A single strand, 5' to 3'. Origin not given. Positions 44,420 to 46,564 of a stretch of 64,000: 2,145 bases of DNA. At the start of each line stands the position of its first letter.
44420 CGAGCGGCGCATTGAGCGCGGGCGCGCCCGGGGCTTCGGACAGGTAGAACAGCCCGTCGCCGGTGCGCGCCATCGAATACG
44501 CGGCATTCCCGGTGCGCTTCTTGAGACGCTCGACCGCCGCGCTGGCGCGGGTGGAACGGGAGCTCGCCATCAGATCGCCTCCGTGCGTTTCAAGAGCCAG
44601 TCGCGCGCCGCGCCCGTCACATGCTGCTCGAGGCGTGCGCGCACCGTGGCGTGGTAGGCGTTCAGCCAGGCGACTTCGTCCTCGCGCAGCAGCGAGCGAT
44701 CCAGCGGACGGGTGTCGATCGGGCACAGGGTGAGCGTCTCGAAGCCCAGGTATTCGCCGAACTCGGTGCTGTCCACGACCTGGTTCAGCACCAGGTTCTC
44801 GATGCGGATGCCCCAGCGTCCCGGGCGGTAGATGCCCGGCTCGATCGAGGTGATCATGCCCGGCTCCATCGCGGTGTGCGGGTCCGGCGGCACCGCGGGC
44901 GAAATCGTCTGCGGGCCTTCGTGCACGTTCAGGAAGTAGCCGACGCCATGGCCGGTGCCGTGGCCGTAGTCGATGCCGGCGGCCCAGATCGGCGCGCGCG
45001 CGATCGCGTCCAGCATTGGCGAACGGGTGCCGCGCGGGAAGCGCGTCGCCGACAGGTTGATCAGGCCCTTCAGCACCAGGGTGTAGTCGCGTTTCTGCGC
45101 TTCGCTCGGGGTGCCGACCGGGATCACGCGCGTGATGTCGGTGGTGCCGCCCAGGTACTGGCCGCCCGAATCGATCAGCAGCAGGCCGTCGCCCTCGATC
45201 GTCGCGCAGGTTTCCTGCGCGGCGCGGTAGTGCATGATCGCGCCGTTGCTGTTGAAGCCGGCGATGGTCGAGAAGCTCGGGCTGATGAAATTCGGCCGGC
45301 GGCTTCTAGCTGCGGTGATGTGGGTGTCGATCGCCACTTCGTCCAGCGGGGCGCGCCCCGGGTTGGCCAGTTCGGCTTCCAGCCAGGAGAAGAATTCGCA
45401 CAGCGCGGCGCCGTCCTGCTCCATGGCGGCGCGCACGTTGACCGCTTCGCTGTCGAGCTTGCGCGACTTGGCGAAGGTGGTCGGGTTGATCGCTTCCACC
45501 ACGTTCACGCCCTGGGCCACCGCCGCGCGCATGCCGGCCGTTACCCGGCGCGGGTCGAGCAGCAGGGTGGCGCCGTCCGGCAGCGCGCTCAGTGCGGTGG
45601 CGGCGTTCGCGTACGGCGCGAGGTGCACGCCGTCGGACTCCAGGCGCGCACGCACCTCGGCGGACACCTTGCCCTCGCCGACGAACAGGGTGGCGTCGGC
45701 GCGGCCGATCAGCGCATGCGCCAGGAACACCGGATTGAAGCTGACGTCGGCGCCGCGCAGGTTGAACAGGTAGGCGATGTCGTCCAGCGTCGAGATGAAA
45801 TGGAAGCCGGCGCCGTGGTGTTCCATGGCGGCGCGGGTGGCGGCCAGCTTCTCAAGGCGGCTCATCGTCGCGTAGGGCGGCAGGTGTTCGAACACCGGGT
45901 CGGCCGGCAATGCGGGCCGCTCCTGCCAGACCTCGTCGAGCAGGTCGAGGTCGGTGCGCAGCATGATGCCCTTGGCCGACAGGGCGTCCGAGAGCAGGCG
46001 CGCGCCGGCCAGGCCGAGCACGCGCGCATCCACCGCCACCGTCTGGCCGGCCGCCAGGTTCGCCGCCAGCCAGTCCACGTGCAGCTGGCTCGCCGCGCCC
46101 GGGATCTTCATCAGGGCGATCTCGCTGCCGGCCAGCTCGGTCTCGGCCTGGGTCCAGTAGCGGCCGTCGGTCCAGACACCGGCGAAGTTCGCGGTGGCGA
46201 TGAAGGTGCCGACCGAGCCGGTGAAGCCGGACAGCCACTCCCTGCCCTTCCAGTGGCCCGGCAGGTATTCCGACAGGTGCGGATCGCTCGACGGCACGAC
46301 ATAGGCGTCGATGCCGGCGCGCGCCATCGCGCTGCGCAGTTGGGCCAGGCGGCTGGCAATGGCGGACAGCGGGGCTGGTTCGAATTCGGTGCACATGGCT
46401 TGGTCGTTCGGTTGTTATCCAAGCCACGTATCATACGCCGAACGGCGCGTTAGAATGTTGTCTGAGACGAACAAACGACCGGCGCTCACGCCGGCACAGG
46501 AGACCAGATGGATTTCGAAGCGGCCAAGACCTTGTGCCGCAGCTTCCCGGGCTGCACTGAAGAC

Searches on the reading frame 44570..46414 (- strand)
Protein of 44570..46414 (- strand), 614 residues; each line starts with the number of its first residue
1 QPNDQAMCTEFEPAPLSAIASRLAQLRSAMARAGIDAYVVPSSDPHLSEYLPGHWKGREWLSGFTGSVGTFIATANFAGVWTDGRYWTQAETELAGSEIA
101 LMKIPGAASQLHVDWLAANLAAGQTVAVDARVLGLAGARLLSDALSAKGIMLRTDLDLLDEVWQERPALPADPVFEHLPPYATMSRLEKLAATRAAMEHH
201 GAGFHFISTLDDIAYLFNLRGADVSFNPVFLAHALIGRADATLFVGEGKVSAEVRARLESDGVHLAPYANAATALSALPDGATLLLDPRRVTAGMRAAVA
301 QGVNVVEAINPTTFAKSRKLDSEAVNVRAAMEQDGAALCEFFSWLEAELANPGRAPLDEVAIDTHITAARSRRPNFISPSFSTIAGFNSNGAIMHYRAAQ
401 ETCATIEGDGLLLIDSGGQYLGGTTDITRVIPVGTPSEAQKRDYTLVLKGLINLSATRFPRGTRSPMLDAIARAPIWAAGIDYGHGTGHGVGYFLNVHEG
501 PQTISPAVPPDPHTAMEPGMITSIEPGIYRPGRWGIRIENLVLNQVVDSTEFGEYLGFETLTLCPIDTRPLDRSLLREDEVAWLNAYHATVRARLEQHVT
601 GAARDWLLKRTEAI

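Call 84: search_protein_families(library=pfam, proteins=[window:44570-46414:-], max_evalue=0.00001)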
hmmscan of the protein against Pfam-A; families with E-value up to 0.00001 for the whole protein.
window:44570-46414:- (614 aa): 4 families
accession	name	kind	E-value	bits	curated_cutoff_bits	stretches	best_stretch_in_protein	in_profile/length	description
PF00557.29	Peptidase_M24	-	9.8e-48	163.1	23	1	327-543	3-205/208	Metallopeptidase family M24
PF16189.11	Creatinase_N_2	-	3.5e-42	144.6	29.7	1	165-323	1-161/161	Creatinase/Prolidase N-terminal domain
PF16188.10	Peptidase_M24_C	-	1.8e-22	79.5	28.9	1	554-614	1-63/63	C-terminal region of peptidase_M24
PF01321.24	Creatinase_N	-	1.1e-15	58.7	22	1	22-146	1-111/128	Creatinase/Prolidase N-terminal domain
